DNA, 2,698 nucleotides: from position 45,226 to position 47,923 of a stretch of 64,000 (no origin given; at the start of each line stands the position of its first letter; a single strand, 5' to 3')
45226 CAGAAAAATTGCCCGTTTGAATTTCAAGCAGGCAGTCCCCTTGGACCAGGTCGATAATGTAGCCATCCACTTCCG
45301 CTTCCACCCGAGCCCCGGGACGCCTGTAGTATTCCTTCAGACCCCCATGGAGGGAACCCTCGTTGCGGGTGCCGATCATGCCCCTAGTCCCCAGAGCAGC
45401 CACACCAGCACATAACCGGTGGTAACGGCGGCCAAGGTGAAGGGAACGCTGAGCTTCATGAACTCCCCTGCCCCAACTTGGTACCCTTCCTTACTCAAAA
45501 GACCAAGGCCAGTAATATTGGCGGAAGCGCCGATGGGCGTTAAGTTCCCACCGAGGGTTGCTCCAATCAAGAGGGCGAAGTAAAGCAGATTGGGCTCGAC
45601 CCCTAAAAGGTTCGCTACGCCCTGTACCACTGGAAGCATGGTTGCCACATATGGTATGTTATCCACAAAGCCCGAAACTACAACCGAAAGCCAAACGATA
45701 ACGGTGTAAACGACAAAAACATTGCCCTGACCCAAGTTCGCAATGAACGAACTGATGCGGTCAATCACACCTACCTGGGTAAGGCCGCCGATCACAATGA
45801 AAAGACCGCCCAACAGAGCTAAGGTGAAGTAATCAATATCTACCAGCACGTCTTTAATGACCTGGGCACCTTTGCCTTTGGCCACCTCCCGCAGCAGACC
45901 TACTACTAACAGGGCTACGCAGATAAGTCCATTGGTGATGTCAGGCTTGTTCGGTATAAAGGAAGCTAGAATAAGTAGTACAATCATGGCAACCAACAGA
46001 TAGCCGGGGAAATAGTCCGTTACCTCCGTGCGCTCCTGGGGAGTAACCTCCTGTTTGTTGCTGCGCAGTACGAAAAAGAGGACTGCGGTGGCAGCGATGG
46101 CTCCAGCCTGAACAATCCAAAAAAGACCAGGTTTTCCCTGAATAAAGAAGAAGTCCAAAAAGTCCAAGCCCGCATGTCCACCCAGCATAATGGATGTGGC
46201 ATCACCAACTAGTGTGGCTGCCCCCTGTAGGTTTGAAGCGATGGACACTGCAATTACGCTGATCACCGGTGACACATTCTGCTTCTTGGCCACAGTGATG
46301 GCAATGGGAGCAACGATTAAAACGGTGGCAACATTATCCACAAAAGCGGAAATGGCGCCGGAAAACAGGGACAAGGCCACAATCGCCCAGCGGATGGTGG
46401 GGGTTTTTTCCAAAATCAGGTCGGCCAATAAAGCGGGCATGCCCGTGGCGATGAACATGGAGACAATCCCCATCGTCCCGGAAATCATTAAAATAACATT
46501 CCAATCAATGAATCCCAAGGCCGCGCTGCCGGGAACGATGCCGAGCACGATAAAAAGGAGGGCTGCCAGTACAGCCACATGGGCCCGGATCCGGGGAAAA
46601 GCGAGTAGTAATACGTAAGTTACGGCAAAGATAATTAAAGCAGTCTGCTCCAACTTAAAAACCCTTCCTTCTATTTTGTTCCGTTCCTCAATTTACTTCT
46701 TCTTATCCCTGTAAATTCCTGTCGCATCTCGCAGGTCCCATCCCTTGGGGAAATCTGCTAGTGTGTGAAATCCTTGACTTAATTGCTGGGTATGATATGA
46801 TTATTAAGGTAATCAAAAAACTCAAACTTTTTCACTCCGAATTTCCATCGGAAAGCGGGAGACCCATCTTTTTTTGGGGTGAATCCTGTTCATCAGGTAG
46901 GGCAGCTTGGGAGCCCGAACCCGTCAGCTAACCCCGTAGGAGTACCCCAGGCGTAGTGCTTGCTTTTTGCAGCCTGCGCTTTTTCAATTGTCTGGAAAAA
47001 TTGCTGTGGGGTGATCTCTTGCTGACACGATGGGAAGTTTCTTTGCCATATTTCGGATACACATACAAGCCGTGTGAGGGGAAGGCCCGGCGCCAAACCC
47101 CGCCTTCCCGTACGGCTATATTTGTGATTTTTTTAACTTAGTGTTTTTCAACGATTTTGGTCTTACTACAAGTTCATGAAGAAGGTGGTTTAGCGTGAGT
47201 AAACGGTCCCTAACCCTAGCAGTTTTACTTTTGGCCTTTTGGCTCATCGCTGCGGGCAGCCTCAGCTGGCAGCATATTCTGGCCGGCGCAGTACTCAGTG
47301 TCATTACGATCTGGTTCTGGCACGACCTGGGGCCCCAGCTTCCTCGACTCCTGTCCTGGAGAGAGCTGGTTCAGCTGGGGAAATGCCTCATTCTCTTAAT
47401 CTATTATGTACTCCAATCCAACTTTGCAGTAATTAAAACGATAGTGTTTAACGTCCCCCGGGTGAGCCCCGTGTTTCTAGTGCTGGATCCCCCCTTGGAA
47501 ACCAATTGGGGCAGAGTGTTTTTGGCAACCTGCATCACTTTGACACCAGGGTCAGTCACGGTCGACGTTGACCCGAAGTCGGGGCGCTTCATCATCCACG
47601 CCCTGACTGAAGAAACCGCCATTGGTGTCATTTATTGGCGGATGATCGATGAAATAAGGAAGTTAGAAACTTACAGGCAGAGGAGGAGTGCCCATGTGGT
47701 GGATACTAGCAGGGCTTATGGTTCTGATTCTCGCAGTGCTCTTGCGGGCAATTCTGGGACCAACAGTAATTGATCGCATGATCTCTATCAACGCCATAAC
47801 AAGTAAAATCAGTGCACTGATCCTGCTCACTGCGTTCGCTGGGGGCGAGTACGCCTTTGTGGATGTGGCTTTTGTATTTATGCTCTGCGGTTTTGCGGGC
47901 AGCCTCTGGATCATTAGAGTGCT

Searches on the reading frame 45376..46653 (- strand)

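Call 23: search_protein_families(library=ncbifam, proteins=[window:45376-46653:-], max_evalue=0.00001)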
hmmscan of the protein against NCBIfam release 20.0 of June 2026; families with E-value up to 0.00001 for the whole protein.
window:45376-46653:- (425 aa): 5 families
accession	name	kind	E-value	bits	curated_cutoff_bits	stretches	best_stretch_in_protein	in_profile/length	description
NF040989.1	MamN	equivalog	5.8e-21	74.7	500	1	5-378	6-380/437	magnetosome biogenesis transporter MamN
TIGR00785.1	dass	subfamily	9.5e-21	74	198.6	2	220-380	250-408/444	DASS family sodium-coupled anion symporter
NF011980.0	PRK15445.1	subfamily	6.7e-12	45.1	457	1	4-411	4-416/430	arsenical efflux pump membrane protein ArsB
TIGR00935.1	2a45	subfamily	4.5e-10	39.3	415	1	5-416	3-419/426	arsenite/antimonite efflux transporter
NF033877.0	arsB_Sta_pI258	exception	4.8e-09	35.9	760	1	3-410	3-415/429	arsenite efflux transporter membrane subunit ArsB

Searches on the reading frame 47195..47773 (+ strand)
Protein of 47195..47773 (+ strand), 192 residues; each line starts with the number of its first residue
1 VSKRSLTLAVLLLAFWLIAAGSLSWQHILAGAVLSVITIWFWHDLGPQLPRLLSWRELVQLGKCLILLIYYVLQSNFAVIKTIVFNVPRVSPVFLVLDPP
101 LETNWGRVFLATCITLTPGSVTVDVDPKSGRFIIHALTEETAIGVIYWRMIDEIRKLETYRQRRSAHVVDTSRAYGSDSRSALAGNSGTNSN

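Call 23: search_protein_families(library=ncbifam, proteins=[window:47195-47773:+], max_evalue=0.00001)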
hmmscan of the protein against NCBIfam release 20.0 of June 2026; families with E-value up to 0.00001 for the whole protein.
window:47195-47773:+ (192 aa): 14 families
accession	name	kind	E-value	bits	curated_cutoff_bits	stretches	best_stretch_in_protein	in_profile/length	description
TIGR00942.1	2a6301s05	subfamily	2.1e-17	63.4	212.25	1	16-141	1-123/144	multicomponent Na+:H+ antiporter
NF006518.0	PRK08965.1-2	equivalog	1.3e-16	60.9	159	1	7-140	14-144/166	Na+/H+ antiporter subunit E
NF006520.0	PRK08965.1-4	equivalog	2.4e-16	60.1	175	1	7-138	9-138/162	Na+/H+ antiporter subunit E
NF009291.0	PRK12651.1-1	equivalog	2.3e-15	56.9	228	1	6-138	5-134/159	Na+/H+ antiporter subunit E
NF009292.0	PRK12651.1-3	equivalog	1.8e-13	50.9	213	1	6-141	5-137/158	Na+/H+ antiporter subunit E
NF006517.0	PRK08965.1-1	equivalog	1.4e-12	48.1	180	1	6-138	5-136/161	Na+/H+ antiporter subunit E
NF006244.0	PRK08382.1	equivalog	4.7e-12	46.3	226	1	9-130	39-165/201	putative monovalent cation/H+ antiporter subunit E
NF006519.0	PRK08965.1-3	equivalog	1.2e-10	41.5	190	1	5-138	3-133/158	Na+/H+ antiporter subunit E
NF005131.0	PRK06580.1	equivalog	2e-10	40.9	121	1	67-157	15-103/107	putative monovalent cation/H+ antiporter subunit E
NF009240.0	PRK12596.1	equivalog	2.7e-10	40.3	277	1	8-143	10-141/171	putative monovalent cation/H+ antiporter subunit E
NF009295.0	PRK12652.1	equivalog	1.8e-09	37.3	290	1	3-141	169-307/368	monovalent cation/H+ antiporter subunit E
NF006521.0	PRK08965.1-5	equivalog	2.4e-08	33.7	141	1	6-145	16-152/180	Na+/H+ antiporter subunit E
NF004922.0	PRK06279.1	equivalog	2.6e-08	34.1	99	1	63-137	8-80/100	putative monovalent cation/H+ antiporter subunit E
NF006245.0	PRK08383.1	subfamily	3.5e-08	33.5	192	1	15-137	13-140/168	putative monovalent cation/H+ antiporter subunit E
